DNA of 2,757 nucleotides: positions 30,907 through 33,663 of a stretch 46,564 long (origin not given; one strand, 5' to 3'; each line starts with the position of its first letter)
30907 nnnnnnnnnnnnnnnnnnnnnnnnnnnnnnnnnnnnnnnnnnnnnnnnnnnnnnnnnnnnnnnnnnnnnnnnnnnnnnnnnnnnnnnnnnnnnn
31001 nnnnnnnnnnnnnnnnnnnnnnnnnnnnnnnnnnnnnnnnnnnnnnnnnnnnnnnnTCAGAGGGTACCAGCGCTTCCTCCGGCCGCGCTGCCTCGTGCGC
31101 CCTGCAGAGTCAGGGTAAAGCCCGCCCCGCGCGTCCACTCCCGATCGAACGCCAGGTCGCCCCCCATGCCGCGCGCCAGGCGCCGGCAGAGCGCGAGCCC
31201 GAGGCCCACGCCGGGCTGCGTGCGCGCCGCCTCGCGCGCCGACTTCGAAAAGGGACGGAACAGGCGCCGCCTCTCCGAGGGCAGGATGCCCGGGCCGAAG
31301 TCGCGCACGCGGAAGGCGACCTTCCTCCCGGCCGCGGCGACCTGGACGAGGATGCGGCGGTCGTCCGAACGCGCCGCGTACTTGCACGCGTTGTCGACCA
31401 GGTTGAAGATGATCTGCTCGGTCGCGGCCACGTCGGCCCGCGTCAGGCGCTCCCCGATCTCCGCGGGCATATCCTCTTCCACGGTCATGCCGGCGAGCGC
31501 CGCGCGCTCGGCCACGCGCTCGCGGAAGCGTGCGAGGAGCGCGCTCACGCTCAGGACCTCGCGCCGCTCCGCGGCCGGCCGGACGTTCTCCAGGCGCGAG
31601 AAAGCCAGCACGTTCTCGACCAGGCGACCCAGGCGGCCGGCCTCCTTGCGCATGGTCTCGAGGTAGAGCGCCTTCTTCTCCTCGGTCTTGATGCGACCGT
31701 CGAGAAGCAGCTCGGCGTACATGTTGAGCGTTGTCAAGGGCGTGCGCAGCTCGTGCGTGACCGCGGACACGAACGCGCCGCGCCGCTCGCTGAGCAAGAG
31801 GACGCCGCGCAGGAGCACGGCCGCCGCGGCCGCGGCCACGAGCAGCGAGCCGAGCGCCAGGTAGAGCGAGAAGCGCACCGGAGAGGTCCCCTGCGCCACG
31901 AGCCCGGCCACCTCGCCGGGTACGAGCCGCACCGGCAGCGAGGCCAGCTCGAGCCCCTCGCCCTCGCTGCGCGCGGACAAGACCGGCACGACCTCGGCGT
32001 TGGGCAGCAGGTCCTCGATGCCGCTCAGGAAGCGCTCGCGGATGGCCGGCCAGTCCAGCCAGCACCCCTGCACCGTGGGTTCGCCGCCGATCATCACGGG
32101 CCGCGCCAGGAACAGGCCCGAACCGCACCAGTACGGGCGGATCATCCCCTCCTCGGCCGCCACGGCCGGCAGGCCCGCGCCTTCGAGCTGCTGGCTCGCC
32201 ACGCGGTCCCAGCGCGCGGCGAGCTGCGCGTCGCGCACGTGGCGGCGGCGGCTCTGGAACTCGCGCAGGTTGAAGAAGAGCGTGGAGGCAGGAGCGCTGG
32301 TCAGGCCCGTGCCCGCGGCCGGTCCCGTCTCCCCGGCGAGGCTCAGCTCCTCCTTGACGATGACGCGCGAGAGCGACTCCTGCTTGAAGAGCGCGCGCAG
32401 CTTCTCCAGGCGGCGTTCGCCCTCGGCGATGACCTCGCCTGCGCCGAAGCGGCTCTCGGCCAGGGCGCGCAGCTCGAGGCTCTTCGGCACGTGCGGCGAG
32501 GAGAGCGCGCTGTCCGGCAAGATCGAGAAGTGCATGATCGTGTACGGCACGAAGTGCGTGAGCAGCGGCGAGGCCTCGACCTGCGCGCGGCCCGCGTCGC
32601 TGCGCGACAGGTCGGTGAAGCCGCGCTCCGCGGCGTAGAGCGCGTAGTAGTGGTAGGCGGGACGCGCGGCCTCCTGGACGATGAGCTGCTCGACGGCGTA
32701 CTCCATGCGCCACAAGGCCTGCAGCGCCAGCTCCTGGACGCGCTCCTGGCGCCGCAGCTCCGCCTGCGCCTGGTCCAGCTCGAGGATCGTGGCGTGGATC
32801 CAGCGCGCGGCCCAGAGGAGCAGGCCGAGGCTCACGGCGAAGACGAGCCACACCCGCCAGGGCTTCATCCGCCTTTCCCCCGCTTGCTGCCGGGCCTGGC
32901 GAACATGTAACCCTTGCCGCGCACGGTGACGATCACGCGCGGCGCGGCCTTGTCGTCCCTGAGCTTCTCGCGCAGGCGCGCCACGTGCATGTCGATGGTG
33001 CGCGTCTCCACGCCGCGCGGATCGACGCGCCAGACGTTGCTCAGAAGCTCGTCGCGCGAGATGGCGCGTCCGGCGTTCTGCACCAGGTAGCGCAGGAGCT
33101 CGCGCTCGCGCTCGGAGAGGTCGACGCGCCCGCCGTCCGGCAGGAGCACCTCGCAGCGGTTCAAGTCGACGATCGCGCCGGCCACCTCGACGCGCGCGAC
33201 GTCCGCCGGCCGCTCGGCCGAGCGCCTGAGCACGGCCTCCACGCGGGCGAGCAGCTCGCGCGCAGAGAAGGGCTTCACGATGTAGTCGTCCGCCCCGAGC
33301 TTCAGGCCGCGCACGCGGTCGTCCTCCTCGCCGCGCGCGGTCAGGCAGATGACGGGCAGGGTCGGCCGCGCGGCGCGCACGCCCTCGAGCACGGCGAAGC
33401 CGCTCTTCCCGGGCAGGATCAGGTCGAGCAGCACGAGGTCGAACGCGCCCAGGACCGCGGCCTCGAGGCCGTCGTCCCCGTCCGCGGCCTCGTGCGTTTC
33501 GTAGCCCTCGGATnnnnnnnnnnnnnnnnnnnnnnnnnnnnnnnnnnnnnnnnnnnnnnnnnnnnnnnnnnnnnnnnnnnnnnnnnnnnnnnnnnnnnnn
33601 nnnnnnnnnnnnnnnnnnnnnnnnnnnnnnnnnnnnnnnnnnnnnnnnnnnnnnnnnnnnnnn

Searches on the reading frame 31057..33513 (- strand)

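Call 11: search_protein_families(library=pfam, proteins=[window:31057-33513:-], max_evalue=0.001)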
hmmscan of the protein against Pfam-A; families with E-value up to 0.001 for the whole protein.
window:31057-33513:- (818 aa): 3 families
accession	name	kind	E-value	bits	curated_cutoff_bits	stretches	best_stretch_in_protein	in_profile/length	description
PF02518.31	HATPase_c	-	4.7e-21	75.8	26.4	1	695-804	3-108/111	Histidine kinase-, DNA gyrase B-, and HSP90-like ATPase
PF00512.31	HisKA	-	1.7e-18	66.9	26.9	1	578-643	2-65/66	His Kinase A (phospho-acceptor) domain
PF13581.12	HATPase_c_2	-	1.6e-05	25.3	27.4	1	690-781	24-110/127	Histidine kinase-like ATPase domain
